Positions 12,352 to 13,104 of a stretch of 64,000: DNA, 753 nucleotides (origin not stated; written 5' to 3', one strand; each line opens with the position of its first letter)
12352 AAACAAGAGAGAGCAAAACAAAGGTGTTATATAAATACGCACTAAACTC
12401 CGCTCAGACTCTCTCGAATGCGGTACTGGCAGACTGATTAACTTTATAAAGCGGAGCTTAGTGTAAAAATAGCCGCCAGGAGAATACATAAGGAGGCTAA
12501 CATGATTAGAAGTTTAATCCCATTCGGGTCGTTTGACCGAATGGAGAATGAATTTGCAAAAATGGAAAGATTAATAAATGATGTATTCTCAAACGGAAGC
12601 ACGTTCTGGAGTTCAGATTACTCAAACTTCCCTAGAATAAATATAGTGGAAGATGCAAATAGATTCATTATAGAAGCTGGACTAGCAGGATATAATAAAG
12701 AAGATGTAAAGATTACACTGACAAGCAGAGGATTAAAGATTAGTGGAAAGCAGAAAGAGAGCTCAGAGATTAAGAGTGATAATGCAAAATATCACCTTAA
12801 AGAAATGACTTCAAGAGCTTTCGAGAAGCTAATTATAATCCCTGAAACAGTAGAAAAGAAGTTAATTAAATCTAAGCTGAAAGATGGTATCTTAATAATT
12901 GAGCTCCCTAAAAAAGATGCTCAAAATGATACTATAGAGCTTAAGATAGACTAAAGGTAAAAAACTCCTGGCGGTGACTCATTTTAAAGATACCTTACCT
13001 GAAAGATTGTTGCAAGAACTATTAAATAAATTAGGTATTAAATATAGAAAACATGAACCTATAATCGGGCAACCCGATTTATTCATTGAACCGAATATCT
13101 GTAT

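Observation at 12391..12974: Hsp20 gene bracketed by a perfect 10-bp inverted repeat and preceded by a structured leader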

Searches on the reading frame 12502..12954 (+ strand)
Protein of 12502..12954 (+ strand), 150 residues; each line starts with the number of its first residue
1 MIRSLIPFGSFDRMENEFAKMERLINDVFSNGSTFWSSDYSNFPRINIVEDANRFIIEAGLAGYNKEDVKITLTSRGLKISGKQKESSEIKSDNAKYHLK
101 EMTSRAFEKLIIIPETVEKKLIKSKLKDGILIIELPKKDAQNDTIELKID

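Call 10: search_protein_families(library=pfam, proteins=[window:12502-12954:+], max_evalue=0.01)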
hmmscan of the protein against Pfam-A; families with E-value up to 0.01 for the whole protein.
window:12502-12954:+ (150 aa): 1 family
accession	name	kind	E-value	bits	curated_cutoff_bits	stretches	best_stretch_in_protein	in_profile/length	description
PF00011.27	HSP20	-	2.8e-17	63.1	20.8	1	48-144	2-94/102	Hsp20/alpha crystallin family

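Call 11: find_related_loci(query=window:12502-12951:+, collection=viral_contigs, flank=3000)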
Query window:12502-12951:+ (150 aa) in viral_contigs; peptide patterns used: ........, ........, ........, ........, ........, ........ (x = any residue, [..] = any of these).
9 stretches matched a pattern, but none encodes a relative of the query by tblastn (E <= 1e-3).

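Call 12: find_encoding_contigs(protein=window:12502-12954:+, flank=3000, max_places=10)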
Protein window:12502-12954:+ (150 aa): 2 contigs read that carry it; 2 places shown.
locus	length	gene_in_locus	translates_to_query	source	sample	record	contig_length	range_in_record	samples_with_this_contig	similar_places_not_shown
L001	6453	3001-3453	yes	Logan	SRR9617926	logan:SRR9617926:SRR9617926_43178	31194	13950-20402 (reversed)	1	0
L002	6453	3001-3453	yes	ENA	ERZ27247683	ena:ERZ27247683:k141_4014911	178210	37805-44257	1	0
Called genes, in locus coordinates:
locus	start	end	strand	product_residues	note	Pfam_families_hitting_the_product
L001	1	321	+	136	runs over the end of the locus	-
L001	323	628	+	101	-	-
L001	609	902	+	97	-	-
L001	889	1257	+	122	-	-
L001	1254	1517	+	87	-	-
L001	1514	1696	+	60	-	-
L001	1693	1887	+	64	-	-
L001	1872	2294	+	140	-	-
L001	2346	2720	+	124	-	PF02945:Endonuclease_7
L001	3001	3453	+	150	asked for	PF00011:HSP20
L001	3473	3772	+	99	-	PF03852:Vsr, PF04480:DUF559, PF18741:MTES_1575 (weak)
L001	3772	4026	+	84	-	PF00076:RRM_1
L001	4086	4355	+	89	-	-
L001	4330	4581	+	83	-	-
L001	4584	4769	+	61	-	-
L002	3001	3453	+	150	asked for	PF00011:HSP20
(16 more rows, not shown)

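Call 13: find_homologous_proteins(query=window:12502-12951:+)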
Query window:12502-12951:+ (150 aa): 4 proteins with E <= 0.001 among 65 candidates.
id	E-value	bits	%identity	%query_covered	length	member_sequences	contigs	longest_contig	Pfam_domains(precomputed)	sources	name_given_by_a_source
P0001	1.5e-89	315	100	100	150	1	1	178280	PF00011.28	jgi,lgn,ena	-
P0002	7.1e-54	199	65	93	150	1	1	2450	PF00011.28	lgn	-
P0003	6.7e-48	180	65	87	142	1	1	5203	PF00011.28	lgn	-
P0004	8.8e-4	37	31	65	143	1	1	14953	PF00011.28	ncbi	-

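Call 14: find_encoding_contigs(protein=P0002, flank=5000)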
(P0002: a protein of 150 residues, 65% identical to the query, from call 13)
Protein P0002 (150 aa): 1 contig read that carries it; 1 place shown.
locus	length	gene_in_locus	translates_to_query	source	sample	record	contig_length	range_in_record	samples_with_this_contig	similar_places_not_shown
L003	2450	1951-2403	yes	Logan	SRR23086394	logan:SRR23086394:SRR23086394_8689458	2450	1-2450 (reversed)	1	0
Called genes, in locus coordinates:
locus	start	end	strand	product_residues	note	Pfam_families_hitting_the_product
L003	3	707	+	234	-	?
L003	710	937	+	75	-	-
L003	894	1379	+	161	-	-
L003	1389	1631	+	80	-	PF00076:RRM_1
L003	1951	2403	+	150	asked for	PF00011:HSP20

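Call 15: find_encoding_contigs(protein=P0003, flank=5000)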
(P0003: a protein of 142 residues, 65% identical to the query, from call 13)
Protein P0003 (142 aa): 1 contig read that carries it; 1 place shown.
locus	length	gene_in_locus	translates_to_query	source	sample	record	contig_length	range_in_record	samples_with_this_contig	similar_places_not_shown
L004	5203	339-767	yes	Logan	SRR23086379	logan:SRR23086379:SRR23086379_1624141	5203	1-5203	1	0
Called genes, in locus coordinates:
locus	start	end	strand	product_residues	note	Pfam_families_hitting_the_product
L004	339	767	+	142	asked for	PF00011:HSP20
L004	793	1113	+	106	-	-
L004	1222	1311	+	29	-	-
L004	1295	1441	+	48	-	-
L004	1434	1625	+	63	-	-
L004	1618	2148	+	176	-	-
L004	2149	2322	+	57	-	-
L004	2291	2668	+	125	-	-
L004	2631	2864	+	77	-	-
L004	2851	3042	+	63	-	-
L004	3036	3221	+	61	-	-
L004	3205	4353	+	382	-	-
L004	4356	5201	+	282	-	?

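Call 24: find_homologous_proteins(query=A2, max_evalue=0.00001)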
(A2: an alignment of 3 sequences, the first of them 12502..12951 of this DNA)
Query A2 (3 sequences) (150 aa, profile of the alignment): 720 proteins with E <= 0.00001 among 7598 candidates; the best 120 are listed.
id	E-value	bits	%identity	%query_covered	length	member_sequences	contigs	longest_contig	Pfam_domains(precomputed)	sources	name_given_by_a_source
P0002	3.5e-86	304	65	93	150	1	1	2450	PF00011.28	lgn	-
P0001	1.4e-80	286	100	100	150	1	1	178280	PF00011.28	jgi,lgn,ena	-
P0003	2.1e-79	282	65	87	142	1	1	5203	PF00011.28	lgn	-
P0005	8.4e-66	238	65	98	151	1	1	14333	PF00011.28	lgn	-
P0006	9.7e-41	157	42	91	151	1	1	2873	PF00011.28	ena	-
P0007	1.1e-37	147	49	96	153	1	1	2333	PF00011.28,PF17886.8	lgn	-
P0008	4.6e-36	142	45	93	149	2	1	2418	PF00011.28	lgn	-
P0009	1.2e-34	137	43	92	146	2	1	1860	PF00011.28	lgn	-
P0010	9.9e-33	131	42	97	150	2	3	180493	PF00011.28,PF17886.8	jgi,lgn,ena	-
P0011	1.1e-30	124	40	96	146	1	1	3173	PF00011.28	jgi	jgi:HSP20 family protein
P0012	4.2e-30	122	40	96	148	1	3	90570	PF00011.28,PF17886.8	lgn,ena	-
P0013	1.7e-17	81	36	84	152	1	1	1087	PF00011.28,PF17886.8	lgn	-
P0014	3.1e-17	81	33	88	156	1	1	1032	PF00011.28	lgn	-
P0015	7.6e-17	79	33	89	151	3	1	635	PF00011.28,PF17886.8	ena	-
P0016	8.6e-17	79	35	73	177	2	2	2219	PF00011.28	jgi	jgi:HSP20 family protein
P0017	2.0e-16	78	33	81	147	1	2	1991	PF00011.28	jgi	-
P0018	2.3e-16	78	39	71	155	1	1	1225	PF00011.28,PF17886.8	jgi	-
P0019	2.5e-16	78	33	88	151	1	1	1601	PF27746.1,PF00011.28,PF17886.8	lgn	-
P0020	3.5e-16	77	42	71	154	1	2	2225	PF00011.28,PF17886.8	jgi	-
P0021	3.7e-16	77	39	71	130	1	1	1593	PF00011.28,PF17886.8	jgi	-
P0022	5.2e-16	77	32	70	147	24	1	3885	PF00011.28,PF17886.8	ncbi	ncbi:MAG: Hsp20/alpha crystallin family protein [Desulfobacterales bacterium]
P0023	6.7e-16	76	42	71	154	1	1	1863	PF00011.28,PF17886.8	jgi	-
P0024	8.2e-16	76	34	95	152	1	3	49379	PF00011.28,PF17886.8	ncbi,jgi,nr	ncbi:MAG: Hsp20/alpha crystallin family protein [Deltaproteobacteria bacterium]|nr:Hsp20/alpha cryst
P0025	8.6e-16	76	39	62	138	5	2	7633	PF00011.28,PF04969.23,PF17886.8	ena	-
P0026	9.8e-16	76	41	64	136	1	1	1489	PF00011.28,PF17886.8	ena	-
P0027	1.4e-15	75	31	90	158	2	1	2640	PF00011.28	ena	-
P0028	1.5e-15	75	31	95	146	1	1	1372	PF00011.28,PF17886.8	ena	-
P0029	1.6e-15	75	33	71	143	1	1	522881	PF00011.28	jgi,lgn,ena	-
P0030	1.7e-15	75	32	81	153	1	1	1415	PF00011.28,PF17886.8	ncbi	-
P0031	1.7e-15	75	32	88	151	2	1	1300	PF00011.28,PF17886.8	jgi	-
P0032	1.8e-15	75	32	85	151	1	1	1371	PF00011.28,PF17886.8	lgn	-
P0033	2.0e-15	75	33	88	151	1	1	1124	PF00011.28,PF17886.8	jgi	jgi:HSP20 family protein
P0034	2.3e-15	74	31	87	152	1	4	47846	PF27746.1,PF00011.28,PF17886.8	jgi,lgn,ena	jgi:HSP20 family protein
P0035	2.5e-15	74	39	62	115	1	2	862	PF00011.28,PF04969.23,PF17886.8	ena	-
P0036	3.4e-15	74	36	87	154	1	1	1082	PF00011.28,PF17886.8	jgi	-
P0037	6.8e-15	73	32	88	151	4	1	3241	PF00011.28,PF17886.8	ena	-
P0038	1.1e-14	72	39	67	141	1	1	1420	PF00011.28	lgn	-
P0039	1.1e-14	72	33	89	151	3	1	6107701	PF00011.28,PF17886.8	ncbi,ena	-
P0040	1.4e-14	72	34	89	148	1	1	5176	PF00011.28,PF17886.8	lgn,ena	-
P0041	1.8e-14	72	33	88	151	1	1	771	PF00011.28,PF17886.8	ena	-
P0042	2.0e-14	71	30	72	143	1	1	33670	PF00011.28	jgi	-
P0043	2.3e-14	71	31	87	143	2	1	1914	PF00011.28,PF17886.8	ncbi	-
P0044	2.9e-14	71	33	65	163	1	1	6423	PF00011.28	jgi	jgi:HSP20 family protein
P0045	3.1e-14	71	33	81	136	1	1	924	PF00011.28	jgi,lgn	-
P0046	3.8e-14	70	30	59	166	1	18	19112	PF00011.28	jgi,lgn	-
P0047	3.9e-14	70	33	93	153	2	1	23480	PF00011.28,PF17886.8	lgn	-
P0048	4.2e-14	70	33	89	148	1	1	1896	PF27746.1,PF00011.28,PF17886.8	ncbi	-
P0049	4.9e-14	70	33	72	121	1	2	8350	PF00011.28,PF17886.8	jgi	jgi:HSP20 family protein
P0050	8.4e-14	69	36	64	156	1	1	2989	PF00011.28,PF17886.8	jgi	jgi:HSP20 family protein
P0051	1.1e-13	69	30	86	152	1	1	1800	PF27746.1,PF00011.28,PF17886.8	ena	-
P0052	1.2e-13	69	39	73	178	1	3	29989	PF00011.28,PF17886.8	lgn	-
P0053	1.2e-13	69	33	65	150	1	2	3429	PF27746.1,PF00011.28,PF17886.8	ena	-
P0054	1.5e-13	69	31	89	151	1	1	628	PF00011.28,PF17886.8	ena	-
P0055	2.2e-13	68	32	89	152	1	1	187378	PF00011.28,PF17886.8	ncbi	ncbi:MAG: Hsp20/alpha crystallin family protein [Thermodesulfobacteriota bacterium]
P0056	2.5e-13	68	34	83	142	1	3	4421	PF27746.1,PF00011.28,PF17886.8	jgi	jgi:HSP20 family protein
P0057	2.7e-13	68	32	77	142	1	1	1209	PF27746.1,PF00011.28,PF17886.8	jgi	jgi:HSP20 family protein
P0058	2.7e-13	68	33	93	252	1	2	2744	PF13490.12,PF00011.28,PF17886.8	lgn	-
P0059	3.0e-13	68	29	89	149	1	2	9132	PF27746.1,PF00011.28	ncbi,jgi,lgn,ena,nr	ncbi:MAG: Hsp20/alpha crystallin family protein [Deltaproteobacteria bacterium]|nr:Hsp20/alpha cryst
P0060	3.3e-13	67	34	69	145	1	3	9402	PF00011.28,PF17886.8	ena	-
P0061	3.6e-13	67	34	69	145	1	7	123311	PF00011.28,PF17886.8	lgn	-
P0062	3.8e-13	67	34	69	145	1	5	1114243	PF00011.28,PF17886.8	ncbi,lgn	-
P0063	4.2e-13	67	32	89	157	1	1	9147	PF00011.28,PF17886.8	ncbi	-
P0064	4.7e-13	67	29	87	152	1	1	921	PF00011.28,PF17886.8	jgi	jgi:HSP20 family protein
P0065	5.0e-13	67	34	80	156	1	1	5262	PF00011.28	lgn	-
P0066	5.4e-13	67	31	79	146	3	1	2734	PF00011.28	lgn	-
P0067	5.4e-13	67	33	89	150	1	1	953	PF00011.28,PF17886.8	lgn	-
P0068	6.0e-13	67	35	77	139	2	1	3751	PF00011.28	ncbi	-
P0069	7.9e-13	66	37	73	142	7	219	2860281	PF00011.28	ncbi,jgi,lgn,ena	jgi:HSP20 family protein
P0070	8.7e-13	66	29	93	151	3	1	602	PF00011.28,PF17886.8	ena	-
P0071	9.3e-13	66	33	69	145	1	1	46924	PF00011.28,PF17886.8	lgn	-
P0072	9.9e-13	66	33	69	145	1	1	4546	PF00011.28,PF17886.8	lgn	-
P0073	1.2e-12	66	32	79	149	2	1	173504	PF00011.28,PF17886.8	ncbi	-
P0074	1.2e-12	66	34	69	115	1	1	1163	PF00011.28,PF17886.8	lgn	-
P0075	1.4e-12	65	30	87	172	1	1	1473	PF00011.28,PF17886.8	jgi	-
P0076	1.5e-12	65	31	98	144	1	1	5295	PF00011.28,PF17886.8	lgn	-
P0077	1.6e-12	65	35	61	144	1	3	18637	PF00011.28,PF17886.8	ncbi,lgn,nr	ncbi:MAG: Hsp20/alpha crystallin family protein [Ignavibacteriaceae bacterium]|nr:Hsp20/alpha crysta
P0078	1.7e-12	65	30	95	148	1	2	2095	PF00011.28,PF17886.8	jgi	-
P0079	1.7e-12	65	35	67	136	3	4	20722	PF00011.28,PF17886.8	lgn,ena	-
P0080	1.8e-12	65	36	71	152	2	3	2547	PF00011.28,PF17886.8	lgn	-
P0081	1.9e-12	65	31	65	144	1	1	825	PF00011.28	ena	-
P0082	2.1e-12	65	35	84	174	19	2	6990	PF00011.28,PF17886.8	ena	-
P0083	2.1e-12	65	34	82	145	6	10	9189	PF27746.1,PF00011.28,PF17886.8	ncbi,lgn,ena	-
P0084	2.7e-12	64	33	87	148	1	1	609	PF00011.28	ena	-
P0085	2.8e-12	64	37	73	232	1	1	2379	PF00011.28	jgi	jgi:HSP20 family protein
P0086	2.9e-12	64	34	65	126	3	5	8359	PF27746.1,PF00011.28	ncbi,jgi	ncbi:MAG: Hsp20/alpha crystallin family protein [Desulfobacterales bacterium]|jgi:HSP20 family prote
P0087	3.3e-12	64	30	82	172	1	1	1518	PF00011.28,PF04969.23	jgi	-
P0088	3.3e-12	64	33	93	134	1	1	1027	PF00011.28,PF17886.8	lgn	-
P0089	3.4e-12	64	31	94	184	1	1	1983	PF00011.28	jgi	-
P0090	3.5e-12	64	34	63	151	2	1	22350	PF00011.28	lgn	-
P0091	3.7e-12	64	31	73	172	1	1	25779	PF00011.28,PF04969.23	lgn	-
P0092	3.7e-12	64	31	73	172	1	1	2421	PF00011.28,PF04969.23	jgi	jgi:HSP20 family protein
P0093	4.0e-12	64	31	92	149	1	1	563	PF00011.28,PF17886.8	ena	-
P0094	4.8e-12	64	34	75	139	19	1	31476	PF00011.28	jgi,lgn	-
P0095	5.0e-12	64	33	66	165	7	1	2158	PF00011.28,PF17886.8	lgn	-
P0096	6.3e-12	63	35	63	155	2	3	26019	PF00011.28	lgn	-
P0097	6.9e-12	63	33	66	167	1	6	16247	PF00011.28,PF17886.8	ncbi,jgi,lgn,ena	-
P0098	7.1e-12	63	31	89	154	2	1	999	PF00011.28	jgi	jgi:HSP20 family protein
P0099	7.1e-12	63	32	64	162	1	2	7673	PF00011.28,PF17886.8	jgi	jgi:HSP20 family protein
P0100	8.2e-12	63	41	63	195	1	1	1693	PF12844.14,PF01381.29,PF00011.28,PF24250.2,PF17886.8,PF13560.13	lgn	-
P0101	8.5e-12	63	35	89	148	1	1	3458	PF00011.28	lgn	-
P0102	1.1e-11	63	33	80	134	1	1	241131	PF00011.28,PF17886.8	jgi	jgi:HSP20 family protein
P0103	1.1e-11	63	30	65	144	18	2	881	PF00011.28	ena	-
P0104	1.1e-11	62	37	83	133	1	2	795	PF00011.28,PF17886.8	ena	-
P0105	1.1e-11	62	35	89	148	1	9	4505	PF00011.28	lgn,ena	-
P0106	1.2e-11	62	34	89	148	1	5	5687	PF00011.28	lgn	-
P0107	1.2e-11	62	33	67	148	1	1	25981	PF00011.28,PF17886.8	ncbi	-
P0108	1.2e-11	62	29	97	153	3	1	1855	PF00011.28,PF17886.8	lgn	-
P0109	1.3e-11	62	30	81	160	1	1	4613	PF00011.28,PF17886.8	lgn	-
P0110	1.3e-11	62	35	69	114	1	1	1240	PF00011.28,PF17886.8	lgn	-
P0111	1.3e-11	62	32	91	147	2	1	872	PF00011.28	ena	-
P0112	1.5e-11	62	33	86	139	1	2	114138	PF00011.28,PF17886.8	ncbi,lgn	ncbi:MAG: Hsp20/alpha crystallin family protein [Nitrospirota bacterium]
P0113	1.7e-11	62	29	79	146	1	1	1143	PF00011.28,PF17886.8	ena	-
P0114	1.7e-11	62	29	85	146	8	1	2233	PF00011.28,PF17886.8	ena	-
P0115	1.7e-11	62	33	80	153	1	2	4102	PF00011.28,PF17886.8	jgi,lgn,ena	jgi:HSP20 family protein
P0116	1.8e-11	62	29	93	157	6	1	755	PF00011.28,PF17886.8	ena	-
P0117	1.9e-11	62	32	85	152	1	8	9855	PF00011.28,PF17886.8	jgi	jgi:HSP20 family protein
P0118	2.0e-11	62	31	99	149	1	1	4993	PF00011.28,PF17886.8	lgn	-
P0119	2.1e-11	62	33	66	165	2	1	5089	PF00011.28,PF17886.8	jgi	-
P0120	2.4e-11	61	31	79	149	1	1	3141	PF00011.28,PF17886.8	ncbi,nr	ncbi:MAG TPA: Hsp20/alpha crystallin family protein [Nitrospiria bacterium]|nr:Hsp20/alpha crystalli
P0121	2.4e-11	61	29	85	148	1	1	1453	PF00011.28,PF17886.8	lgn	-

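Call 25: find_related_loci(query=A2, collection=viral_contigs, flank=1500)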
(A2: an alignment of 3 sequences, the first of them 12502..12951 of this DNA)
Query A2 (150 aa) in viral_contigs; peptide patterns used: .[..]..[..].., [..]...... (x = any residue, [..] = any of these).
76 stretches matched a pattern, but none encodes a relative of the query by tblastn (E <= 1e-3).

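Call 26: find_encoding_contigs(protein=P0005, flank=3000, max_places=3)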
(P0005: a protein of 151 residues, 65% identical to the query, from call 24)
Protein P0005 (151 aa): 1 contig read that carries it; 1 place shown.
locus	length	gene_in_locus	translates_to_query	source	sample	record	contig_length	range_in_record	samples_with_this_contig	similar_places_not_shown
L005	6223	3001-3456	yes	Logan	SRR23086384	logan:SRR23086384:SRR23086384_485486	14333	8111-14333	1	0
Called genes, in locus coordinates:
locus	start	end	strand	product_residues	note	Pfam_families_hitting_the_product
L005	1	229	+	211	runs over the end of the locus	-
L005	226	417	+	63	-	-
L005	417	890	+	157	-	-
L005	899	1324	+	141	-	PF18894:PhageMetallopep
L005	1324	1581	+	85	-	-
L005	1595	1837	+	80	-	PF00076:RRM_1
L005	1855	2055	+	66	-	-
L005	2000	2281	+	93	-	-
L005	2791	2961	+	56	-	-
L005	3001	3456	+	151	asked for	PF00011:HSP20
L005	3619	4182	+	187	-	-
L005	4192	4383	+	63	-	-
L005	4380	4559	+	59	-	-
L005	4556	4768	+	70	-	-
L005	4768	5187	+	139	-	-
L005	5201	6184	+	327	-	PF25216:Volactin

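Call 27: find_encoding_contigs(protein=P0006, flank=3000, max_places=3)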
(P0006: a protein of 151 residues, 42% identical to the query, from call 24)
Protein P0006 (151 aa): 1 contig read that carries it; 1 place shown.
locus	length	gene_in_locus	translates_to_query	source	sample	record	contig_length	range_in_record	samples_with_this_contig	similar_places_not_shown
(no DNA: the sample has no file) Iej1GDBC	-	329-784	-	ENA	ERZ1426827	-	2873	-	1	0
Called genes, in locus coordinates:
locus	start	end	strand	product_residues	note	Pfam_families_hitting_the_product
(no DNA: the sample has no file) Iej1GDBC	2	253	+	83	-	?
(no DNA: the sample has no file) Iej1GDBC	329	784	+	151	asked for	PF00011:HSP20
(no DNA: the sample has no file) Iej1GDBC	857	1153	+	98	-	-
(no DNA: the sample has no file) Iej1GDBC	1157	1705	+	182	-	-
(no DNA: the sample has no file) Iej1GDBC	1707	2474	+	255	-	-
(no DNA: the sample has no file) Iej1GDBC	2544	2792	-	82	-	-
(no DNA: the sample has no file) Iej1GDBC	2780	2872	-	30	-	?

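Call 28: find_encoding_contigs(protein=P0007, flank=3000, max_places=3)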
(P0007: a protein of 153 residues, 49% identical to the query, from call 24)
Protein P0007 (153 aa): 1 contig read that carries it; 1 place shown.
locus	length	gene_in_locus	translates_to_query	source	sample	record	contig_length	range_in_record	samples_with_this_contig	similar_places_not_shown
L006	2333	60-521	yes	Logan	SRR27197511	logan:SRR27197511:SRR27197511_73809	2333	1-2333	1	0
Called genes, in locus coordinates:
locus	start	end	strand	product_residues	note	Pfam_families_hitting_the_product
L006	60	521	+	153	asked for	PF00011:HSP20, PF17886:ArsA_HSP20 (weak)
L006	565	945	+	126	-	-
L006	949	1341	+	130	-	-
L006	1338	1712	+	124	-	PF00072:Response_reg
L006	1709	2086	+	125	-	PF18905:DUF5661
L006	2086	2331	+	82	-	?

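Call 29: find_encoding_contigs(protein=P0008, flank=3000, max_places=3)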
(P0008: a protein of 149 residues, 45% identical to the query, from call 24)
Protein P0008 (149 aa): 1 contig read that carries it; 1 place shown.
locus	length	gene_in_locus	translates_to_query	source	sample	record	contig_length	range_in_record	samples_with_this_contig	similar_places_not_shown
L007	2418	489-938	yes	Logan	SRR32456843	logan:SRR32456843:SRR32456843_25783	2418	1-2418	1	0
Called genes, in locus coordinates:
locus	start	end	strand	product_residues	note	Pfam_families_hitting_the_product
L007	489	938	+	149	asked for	PF00011:HSP20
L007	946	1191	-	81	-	-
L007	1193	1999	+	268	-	PF00154:RecA_N, PF06745:ATPase, PF08423:Rad51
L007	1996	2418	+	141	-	?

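Call 30: find_encoding_contigs(protein=P0009, flank=3000, max_places=3)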
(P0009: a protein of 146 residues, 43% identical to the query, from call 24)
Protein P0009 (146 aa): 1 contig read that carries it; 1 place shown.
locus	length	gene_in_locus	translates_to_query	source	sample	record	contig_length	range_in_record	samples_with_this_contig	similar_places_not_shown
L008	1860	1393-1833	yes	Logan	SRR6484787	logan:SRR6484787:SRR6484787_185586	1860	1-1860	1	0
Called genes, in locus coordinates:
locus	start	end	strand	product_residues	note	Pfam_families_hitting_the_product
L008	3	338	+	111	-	?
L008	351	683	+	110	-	-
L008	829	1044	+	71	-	-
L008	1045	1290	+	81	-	-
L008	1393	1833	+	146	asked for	PF00011:HSP20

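Call 31: find_encoding_contigs(protein=P0010, flank=3000, max_places=3)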
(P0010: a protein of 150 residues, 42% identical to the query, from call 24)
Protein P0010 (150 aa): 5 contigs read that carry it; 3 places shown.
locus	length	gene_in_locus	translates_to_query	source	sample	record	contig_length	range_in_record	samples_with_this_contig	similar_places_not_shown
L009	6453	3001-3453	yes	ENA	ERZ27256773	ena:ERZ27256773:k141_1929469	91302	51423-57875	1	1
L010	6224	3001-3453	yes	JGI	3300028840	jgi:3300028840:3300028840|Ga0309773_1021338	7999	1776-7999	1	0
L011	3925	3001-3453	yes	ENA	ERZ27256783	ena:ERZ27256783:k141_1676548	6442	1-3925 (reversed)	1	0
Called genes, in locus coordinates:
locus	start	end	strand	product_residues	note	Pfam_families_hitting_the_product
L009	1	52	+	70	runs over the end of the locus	-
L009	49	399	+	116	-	-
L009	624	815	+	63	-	-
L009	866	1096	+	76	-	-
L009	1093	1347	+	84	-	-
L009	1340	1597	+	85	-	-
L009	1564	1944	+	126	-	-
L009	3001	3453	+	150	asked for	PF00011:HSP20, PF17886:ArsA_HSP20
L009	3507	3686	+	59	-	-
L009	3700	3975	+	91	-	-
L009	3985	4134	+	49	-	-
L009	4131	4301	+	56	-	-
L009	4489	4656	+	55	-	-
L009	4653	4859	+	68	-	-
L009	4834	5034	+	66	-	-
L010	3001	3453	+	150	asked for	PF00011:HSP20, PF17886:ArsA_HSP20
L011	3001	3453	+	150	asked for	PF00011:HSP20, PF17886:ArsA_HSP20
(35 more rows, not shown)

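Call 32: find_encoding_contigs(protein=P0011, flank=3000, max_places=3)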
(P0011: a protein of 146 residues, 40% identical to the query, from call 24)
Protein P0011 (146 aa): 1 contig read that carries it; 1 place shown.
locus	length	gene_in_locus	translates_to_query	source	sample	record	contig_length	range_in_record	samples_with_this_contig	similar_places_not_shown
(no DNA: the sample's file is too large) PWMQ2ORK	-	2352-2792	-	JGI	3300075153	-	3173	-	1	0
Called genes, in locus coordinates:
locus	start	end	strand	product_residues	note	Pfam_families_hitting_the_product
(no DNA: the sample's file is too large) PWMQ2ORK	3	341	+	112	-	?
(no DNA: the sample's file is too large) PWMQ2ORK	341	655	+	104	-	-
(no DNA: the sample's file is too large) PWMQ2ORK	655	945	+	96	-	-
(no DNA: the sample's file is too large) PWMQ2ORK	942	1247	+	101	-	-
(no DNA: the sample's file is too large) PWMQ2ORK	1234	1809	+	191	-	-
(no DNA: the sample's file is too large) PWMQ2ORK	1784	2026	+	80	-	-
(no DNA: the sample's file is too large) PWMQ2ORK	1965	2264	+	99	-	-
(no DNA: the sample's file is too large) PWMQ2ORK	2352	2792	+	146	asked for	PF00011:HSP20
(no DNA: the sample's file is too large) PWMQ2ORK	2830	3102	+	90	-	-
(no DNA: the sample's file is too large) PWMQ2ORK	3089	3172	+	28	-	?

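Call 33: find_encoding_contigs(protein=P0012, flank=3000, max_places=3)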
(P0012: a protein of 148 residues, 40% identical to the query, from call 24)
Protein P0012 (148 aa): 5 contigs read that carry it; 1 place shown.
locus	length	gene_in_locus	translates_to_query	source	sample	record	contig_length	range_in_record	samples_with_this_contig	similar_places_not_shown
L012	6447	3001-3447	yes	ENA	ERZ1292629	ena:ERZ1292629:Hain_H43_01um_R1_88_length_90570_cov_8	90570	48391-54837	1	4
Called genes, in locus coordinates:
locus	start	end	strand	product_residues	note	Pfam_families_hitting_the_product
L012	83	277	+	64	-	-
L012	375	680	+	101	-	-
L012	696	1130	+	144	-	-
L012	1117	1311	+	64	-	-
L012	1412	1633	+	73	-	-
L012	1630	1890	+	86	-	-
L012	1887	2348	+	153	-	-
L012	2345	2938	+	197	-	PF18329:SGBP_B_XBD (weak)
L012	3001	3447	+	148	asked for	PF00011:HSP20, PF17886:ArsA_HSP20 (faint)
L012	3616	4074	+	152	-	PF08291:Peptidase_M15_3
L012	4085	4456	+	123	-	-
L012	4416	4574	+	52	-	-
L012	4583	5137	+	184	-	-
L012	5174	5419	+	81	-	PF00076:RRM_1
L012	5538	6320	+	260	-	PF00535:Glycos_transf_2 (weak)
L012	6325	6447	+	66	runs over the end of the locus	-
